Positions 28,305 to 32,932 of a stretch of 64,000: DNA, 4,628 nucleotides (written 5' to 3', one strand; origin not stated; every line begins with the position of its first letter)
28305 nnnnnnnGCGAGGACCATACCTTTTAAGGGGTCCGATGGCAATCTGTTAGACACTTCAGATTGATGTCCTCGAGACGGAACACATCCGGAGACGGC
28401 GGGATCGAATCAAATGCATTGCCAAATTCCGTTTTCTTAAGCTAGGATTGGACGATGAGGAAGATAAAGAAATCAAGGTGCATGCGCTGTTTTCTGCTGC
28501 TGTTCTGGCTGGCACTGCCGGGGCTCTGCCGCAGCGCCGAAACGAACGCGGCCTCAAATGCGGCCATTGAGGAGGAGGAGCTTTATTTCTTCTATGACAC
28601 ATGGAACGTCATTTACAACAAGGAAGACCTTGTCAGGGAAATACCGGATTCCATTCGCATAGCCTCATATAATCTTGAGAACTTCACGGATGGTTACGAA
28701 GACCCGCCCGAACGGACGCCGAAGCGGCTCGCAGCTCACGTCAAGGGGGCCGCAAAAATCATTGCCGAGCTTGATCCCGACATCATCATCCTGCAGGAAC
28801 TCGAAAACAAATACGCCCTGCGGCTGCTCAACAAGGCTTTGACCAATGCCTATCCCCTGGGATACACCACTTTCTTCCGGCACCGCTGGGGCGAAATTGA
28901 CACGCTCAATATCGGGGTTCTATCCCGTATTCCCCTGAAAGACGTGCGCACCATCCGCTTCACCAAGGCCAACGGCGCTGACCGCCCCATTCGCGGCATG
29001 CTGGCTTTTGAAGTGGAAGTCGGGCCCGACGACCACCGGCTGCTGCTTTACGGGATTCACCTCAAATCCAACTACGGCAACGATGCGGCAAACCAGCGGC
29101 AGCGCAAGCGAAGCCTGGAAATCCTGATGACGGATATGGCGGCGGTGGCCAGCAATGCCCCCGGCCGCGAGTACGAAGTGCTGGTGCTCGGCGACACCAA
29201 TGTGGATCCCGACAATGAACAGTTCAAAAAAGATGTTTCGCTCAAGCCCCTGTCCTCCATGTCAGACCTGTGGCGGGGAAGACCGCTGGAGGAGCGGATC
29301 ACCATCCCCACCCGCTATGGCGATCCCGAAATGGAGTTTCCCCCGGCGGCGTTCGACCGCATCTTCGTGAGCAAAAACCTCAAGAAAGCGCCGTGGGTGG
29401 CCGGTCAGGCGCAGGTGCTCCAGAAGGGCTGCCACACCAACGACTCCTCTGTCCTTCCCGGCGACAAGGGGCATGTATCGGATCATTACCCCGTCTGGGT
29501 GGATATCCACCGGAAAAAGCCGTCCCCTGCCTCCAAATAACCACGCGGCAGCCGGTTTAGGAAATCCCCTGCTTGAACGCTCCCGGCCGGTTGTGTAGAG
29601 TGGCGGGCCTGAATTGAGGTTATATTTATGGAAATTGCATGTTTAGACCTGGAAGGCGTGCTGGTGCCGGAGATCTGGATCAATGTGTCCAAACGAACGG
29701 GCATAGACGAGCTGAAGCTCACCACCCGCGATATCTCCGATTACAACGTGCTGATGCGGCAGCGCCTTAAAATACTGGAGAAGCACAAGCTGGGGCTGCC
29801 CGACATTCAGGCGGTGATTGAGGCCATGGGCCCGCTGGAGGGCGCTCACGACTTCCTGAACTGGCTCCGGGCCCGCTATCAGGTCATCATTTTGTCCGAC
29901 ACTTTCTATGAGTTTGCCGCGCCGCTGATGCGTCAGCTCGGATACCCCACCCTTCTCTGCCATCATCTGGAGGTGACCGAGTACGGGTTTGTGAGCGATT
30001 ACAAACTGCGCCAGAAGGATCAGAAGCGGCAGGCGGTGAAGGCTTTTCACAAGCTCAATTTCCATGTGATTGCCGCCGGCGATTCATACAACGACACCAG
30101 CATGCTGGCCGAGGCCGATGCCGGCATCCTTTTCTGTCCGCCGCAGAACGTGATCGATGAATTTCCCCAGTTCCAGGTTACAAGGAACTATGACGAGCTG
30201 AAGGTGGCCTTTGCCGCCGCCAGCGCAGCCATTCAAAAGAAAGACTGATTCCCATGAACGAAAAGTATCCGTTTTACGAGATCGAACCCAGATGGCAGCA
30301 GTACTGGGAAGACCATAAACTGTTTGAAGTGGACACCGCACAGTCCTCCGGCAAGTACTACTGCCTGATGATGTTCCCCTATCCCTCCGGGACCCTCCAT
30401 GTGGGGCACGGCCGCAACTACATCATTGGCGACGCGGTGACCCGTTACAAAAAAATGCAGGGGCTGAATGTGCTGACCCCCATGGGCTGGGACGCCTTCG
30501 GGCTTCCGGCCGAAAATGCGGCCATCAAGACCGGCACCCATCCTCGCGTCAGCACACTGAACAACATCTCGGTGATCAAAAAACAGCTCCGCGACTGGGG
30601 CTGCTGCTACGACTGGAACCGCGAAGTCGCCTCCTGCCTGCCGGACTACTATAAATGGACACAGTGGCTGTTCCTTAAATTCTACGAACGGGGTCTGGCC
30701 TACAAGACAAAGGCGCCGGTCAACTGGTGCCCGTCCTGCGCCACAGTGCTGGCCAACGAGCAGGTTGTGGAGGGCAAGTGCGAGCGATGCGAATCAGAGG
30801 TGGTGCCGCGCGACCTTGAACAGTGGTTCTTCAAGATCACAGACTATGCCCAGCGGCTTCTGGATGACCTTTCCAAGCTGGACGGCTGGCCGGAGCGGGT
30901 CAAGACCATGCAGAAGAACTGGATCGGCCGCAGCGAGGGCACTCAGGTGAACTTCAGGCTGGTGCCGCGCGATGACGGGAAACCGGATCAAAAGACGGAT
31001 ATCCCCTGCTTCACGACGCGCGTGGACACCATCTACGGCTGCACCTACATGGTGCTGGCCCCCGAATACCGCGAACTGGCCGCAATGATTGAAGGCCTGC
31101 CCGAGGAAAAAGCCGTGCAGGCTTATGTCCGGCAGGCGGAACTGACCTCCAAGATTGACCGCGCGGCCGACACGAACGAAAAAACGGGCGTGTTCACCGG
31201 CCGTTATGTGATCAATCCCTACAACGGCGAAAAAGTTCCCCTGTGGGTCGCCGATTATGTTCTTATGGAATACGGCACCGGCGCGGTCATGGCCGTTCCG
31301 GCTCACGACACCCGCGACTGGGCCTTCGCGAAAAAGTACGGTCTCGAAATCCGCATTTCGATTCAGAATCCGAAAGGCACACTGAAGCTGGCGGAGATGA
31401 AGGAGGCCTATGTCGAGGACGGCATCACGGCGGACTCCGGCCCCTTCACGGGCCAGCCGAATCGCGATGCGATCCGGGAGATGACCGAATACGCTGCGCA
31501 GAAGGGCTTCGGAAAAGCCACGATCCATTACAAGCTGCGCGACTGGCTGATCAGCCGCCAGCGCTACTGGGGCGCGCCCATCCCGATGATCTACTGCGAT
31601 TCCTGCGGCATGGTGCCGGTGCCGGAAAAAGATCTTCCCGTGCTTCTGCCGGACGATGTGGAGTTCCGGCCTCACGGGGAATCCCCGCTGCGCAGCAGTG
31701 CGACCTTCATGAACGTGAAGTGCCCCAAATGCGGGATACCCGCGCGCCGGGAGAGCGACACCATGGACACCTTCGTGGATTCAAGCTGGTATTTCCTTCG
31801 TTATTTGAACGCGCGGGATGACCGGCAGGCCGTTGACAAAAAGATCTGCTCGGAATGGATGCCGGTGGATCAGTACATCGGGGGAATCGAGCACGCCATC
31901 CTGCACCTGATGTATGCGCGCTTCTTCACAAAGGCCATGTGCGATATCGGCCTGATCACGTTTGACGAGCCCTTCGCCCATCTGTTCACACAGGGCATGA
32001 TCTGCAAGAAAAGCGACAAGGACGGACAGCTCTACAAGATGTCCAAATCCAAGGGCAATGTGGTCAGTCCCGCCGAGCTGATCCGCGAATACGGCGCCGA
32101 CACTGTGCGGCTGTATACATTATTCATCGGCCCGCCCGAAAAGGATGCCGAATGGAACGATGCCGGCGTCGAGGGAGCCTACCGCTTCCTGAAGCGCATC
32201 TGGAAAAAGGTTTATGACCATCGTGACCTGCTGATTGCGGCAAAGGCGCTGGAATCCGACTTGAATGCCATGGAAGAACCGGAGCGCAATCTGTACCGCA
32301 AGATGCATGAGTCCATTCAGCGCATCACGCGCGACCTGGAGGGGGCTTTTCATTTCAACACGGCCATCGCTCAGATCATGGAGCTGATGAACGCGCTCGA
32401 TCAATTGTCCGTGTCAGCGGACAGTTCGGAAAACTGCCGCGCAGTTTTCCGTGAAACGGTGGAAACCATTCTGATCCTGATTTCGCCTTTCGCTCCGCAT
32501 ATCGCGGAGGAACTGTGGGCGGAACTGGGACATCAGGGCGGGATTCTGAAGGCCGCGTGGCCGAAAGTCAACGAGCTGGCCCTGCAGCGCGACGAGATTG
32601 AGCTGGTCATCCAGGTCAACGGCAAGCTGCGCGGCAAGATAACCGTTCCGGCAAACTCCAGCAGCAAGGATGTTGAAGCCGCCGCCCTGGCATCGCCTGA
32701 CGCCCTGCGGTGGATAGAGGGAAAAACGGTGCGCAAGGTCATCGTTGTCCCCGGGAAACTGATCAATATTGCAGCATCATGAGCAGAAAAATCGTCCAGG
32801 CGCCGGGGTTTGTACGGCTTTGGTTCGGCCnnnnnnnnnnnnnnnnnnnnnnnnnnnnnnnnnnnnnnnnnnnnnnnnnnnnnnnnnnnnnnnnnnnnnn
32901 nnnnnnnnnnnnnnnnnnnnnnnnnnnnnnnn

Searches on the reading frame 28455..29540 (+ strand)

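Call 66: search_protein_families(library=pfam, proteins=[window:28455-29540:+], max_evalue=0.001)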
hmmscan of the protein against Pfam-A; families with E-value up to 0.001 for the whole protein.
window:28455-29540:+ (361 aa): 2 families
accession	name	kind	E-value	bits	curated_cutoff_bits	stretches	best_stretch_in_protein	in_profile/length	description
PF03372.29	Exo_endo_phos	-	1.4e-14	54.8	24.5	1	70-316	1-213/225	Endonuclease/Exonuclease/phosphatase family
PF19580.5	Exo_endo_phos_3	-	0.00047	19.7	27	0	69-261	2-207/311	Endonuclease/Exonuclease/phosphatase family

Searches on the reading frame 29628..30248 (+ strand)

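Call 66: search_protein_families(library=pfam, proteins=[window:29628-30248:+], max_evalue=0.001)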
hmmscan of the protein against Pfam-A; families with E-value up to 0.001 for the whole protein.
window:29628-30248:+ (206 aa): 2 families
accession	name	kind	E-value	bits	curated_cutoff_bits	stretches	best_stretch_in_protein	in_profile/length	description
PF00702.32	Hydrolase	-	4e-10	40.8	26.4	1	56-164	85-191/191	haloacid dehalogenase-like hydrolase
PF12710.13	HAD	-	3e-09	38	27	1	61-160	70-188/189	haloacid dehalogenase-like hydrolase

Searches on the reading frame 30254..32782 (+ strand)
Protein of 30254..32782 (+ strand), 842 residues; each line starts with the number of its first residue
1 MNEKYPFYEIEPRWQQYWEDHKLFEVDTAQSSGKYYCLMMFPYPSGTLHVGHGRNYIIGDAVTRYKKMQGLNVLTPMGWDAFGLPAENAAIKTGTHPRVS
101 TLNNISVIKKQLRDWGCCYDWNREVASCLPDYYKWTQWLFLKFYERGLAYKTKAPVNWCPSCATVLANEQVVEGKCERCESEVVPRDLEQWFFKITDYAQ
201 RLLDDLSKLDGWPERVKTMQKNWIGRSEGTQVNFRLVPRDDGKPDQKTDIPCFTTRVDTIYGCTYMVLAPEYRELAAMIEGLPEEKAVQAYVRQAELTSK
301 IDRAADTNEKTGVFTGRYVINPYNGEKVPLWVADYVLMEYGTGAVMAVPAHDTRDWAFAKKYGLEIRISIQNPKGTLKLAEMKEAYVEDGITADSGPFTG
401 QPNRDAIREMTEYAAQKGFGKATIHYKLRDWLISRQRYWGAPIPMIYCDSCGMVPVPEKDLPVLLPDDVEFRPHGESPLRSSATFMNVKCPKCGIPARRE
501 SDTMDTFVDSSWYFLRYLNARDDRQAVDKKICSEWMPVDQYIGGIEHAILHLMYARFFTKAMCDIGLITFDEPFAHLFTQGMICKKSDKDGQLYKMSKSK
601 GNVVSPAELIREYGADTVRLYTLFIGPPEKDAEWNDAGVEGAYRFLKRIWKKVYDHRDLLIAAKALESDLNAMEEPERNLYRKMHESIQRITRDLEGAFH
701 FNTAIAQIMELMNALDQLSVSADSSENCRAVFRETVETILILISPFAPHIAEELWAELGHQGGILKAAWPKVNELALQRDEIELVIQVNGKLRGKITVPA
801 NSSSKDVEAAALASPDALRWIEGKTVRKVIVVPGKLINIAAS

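Call 67: search_protein_families(library=pfam, proteins=[window:30254-32782:+], max_evalue=0.001)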
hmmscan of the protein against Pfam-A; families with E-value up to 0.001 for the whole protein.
window:30254-32782:+ (842 aa): 5 families
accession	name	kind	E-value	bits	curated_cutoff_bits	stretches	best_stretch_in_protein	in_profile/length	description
PF13603.12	tRNA-synt_1_2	-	2.8e-62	209.9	25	1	221-414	1-184/185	Leucyl-tRNA synthetase, editing domain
PF00133.28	tRNA-synt_1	-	7.4e-54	183.5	22.7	2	14-225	2-226/414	tRNA synthetases class I (I, L, M and V)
PF09334.17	tRNA-synt_1g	-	2.8e-30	105.8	20.1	2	41-182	7-145/391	tRNA synthetases class I (M)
PF08264.19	Anticodon_1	-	3e-26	92.5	25.1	1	678-805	2-144/148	Anticodon-binding domain of tRNA ligase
PF01921.24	tRNA-synt_1f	-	0.00039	19.9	27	0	589-633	278-319/360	tRNA synthetases class I (K)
